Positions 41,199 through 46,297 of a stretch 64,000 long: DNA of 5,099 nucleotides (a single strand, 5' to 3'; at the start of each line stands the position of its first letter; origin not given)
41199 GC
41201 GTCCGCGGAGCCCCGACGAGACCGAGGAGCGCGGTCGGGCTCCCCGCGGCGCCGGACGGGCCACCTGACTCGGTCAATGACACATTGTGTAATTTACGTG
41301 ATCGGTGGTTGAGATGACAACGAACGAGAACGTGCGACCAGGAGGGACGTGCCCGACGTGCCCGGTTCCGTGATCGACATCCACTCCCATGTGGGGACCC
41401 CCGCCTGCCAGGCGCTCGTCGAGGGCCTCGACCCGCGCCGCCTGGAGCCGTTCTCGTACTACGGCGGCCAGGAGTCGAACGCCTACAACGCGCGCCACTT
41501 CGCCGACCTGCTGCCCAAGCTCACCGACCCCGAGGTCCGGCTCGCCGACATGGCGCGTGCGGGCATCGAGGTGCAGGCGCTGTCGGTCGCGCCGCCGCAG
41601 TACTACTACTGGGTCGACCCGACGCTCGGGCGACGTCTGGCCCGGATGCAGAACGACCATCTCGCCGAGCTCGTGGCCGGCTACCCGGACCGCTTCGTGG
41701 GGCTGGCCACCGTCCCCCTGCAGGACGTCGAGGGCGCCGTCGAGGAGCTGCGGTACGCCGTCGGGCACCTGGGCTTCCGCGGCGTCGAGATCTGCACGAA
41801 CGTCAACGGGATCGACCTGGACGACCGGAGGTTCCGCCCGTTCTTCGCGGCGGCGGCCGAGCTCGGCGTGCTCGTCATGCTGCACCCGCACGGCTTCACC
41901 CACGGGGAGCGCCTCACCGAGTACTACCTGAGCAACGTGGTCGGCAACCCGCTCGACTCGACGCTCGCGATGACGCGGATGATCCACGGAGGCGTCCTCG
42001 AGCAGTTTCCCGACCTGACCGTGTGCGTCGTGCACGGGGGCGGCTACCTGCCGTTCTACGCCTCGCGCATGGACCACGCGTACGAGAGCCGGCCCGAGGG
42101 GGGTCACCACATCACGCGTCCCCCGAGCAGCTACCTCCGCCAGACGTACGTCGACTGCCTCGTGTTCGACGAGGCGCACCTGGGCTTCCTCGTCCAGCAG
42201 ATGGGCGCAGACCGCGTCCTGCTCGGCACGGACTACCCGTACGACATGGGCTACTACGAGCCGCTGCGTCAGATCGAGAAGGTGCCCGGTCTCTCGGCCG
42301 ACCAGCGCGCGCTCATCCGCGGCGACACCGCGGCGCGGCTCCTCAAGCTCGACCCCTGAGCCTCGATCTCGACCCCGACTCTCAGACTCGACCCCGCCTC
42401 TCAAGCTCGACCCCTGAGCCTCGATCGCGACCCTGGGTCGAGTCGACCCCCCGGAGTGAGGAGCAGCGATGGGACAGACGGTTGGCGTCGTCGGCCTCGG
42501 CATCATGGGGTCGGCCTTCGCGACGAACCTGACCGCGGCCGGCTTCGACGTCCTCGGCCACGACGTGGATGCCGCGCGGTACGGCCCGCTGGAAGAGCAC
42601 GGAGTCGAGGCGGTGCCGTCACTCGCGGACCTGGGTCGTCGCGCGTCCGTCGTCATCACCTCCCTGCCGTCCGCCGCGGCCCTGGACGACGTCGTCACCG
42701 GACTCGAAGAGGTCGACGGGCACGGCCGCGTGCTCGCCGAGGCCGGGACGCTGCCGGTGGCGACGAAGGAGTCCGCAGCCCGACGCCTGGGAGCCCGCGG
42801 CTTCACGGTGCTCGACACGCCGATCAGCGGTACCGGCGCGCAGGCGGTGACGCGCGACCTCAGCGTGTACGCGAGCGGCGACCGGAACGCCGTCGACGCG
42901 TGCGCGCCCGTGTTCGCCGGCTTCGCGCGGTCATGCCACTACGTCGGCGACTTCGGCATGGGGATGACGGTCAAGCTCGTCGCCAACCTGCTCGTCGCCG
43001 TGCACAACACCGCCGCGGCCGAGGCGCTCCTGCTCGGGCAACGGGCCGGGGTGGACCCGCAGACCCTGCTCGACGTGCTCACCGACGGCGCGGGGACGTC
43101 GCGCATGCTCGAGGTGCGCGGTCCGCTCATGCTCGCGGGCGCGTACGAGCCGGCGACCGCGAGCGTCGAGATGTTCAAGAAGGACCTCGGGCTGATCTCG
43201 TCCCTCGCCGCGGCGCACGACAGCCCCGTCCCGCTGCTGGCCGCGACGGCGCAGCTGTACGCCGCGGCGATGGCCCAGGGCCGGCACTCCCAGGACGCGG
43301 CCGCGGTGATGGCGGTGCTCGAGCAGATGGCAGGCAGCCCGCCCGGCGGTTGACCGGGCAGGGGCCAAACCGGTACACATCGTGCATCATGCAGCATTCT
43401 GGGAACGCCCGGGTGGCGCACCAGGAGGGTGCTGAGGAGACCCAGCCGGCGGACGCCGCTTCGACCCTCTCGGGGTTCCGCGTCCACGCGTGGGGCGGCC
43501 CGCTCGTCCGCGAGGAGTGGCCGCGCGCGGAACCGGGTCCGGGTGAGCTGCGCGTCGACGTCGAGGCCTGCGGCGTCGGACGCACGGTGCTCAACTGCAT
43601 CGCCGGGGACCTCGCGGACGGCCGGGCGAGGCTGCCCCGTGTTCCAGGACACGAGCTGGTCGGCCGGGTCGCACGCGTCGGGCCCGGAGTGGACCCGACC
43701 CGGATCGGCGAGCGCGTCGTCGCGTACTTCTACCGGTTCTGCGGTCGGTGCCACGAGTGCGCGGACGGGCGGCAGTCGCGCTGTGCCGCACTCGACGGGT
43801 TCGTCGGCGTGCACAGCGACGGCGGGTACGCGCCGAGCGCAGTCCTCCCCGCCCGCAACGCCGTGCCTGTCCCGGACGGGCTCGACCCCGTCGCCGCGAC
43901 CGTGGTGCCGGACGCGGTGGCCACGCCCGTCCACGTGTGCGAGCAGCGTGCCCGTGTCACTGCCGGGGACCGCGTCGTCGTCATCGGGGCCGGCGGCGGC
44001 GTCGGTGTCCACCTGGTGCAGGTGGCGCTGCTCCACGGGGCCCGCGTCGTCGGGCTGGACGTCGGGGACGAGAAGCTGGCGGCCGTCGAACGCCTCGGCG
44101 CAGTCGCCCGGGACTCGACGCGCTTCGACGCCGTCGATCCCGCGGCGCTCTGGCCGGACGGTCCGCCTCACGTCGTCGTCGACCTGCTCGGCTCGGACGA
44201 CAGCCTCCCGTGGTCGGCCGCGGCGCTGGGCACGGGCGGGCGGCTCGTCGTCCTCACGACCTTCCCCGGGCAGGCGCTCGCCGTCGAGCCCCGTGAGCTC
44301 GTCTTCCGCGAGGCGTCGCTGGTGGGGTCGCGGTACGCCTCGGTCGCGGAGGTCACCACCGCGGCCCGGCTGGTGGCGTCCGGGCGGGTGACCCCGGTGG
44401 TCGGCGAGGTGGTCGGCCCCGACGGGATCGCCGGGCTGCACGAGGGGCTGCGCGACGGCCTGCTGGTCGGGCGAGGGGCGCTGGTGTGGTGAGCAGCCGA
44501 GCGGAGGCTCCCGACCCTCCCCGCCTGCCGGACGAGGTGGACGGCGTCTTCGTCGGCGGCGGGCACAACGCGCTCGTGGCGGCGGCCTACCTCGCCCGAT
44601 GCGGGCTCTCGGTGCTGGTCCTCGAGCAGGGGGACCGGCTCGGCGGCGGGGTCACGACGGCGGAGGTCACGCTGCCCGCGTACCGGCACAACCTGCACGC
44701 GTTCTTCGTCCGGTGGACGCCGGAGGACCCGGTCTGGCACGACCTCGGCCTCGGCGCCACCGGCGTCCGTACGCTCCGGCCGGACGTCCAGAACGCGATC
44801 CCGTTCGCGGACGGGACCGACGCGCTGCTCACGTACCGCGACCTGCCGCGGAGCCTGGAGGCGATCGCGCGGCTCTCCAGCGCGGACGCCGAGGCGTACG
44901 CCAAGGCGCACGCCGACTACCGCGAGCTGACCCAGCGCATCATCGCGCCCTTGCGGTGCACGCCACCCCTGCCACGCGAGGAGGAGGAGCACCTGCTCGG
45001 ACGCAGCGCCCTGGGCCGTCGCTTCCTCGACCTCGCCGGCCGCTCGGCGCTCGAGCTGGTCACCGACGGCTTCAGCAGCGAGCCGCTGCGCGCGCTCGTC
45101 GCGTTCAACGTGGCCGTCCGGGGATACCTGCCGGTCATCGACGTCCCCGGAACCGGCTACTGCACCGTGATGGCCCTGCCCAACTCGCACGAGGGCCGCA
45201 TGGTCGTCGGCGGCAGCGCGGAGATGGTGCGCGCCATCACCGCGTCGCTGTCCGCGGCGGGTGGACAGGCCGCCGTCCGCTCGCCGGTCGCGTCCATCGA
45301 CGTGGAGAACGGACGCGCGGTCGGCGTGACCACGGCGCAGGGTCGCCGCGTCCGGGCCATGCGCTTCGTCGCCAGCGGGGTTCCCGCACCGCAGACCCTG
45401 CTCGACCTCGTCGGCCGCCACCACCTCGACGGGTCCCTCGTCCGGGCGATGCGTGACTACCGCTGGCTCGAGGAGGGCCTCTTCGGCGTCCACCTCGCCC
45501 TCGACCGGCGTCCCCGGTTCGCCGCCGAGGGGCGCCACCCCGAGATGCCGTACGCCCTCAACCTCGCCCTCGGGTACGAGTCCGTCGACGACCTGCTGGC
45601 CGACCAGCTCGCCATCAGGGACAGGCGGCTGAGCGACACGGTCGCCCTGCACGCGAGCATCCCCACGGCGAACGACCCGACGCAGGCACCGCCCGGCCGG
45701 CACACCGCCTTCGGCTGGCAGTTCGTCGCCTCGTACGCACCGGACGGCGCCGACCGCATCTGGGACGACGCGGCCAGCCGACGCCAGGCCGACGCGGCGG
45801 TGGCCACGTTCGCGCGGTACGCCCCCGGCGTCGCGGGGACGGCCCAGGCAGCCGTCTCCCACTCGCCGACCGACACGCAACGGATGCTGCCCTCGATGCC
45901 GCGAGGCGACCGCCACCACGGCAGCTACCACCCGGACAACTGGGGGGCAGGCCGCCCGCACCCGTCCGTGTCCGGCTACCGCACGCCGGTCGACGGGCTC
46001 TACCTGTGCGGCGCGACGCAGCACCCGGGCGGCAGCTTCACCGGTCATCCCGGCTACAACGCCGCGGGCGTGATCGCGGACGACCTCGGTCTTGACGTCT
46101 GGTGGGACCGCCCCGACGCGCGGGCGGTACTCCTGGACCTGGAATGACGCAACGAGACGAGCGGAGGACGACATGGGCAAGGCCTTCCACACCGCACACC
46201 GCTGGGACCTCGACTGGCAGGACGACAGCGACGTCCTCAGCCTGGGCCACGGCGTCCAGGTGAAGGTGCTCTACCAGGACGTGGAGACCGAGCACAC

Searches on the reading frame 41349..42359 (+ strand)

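Call 36: search_protein_families(library=pfam, proteins=[window:41349-42359:+], max_evalue=0.0001)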
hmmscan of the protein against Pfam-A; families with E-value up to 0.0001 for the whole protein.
window:41349-42359:+ (336 aa): 1 family
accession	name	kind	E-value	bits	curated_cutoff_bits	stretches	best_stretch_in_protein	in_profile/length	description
PF04909.20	Amidohydro_2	-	6.2e-44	151.3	26.4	1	9-334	1-289/289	Amidohydrolase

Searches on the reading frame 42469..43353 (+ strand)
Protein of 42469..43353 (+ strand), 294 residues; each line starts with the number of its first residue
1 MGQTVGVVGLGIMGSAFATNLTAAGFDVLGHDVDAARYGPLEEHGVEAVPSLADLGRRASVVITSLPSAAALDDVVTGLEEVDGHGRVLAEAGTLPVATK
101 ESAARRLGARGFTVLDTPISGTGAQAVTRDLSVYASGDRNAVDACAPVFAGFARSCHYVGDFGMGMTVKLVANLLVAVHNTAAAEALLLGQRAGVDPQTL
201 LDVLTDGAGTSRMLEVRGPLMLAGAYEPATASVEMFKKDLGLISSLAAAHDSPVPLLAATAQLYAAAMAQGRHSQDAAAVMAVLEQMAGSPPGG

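Call 36: search_protein_families(library=pfam, proteins=[window:42469-43353:+], max_evalue=0.0001)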
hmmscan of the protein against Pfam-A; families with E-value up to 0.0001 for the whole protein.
window:42469-43353:+ (294 aa): 4 families
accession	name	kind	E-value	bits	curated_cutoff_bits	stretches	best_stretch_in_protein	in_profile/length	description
PF03446.21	NAD_binding_2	-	3e-30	105.8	21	1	4-160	1-161/161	NAD binding domain of 6-phosphogluconate dehydrogenase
PF14833.11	NAD_binding_11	-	1.1e-29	103.6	30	1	163-283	1-121/122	NAD-binding of NADP-dependent 3-hydroxyisobutyrate dehydrogenase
PF02826.25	2-Hacid_dh_C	-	4e-08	33.3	25.1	1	2-70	36-103/178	D-isomer specific 2-hydroxyacid dehydrogenase, NAD binding domain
PF03807.23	F420_oxidored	-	3.1e-05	24.9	21.6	1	4-79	1-79/94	NADP oxidoreductase coenzyme F420-dependent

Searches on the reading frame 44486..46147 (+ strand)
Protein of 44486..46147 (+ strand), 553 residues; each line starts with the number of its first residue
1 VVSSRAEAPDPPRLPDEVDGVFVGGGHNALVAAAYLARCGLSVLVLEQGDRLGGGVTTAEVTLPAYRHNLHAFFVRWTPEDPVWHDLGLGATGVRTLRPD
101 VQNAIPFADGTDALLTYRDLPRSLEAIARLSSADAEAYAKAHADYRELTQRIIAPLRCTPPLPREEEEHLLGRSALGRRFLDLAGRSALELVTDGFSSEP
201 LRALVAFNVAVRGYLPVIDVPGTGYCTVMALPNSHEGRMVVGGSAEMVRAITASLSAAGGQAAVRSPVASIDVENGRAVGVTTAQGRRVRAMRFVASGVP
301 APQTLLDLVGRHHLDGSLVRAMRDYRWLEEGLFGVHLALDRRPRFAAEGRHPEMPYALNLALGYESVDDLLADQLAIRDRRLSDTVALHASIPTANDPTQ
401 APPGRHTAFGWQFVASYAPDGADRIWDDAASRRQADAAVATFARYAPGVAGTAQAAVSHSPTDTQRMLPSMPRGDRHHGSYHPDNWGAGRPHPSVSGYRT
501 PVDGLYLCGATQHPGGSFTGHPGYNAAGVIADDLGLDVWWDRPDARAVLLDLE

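Call 35: search_protein_families(library=pfam, proteins=[window:44486-46147:+], max_evalue=0.0001)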
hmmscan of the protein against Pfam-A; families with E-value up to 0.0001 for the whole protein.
window:44486-46147:+ (553 aa): 5 families
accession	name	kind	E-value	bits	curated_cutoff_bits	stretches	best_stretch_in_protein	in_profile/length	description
PF13450.12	NAD_binding_8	-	1.7e-10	41.5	21.9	1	23-84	2-62/68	NAD(P)-binding Rossmann-like domain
PF01593.30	Amino_oxidase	-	4e-09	36.7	19.8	1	30-515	4-426/443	Flavin containing amine oxidoreductase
PF01266.30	DAO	-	5.2e-07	29.9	27.9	0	23-59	5-41/353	FAD dependent oxidoreductase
PF00890.30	FAD_binding_2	-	2.8e-05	23.9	20.4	0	21-67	3-49/414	FAD binding domain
PF12831.13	FAD_oxidored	-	5.2e-05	23.1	27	0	21-65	3-47/416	FAD dependent oxidoreductase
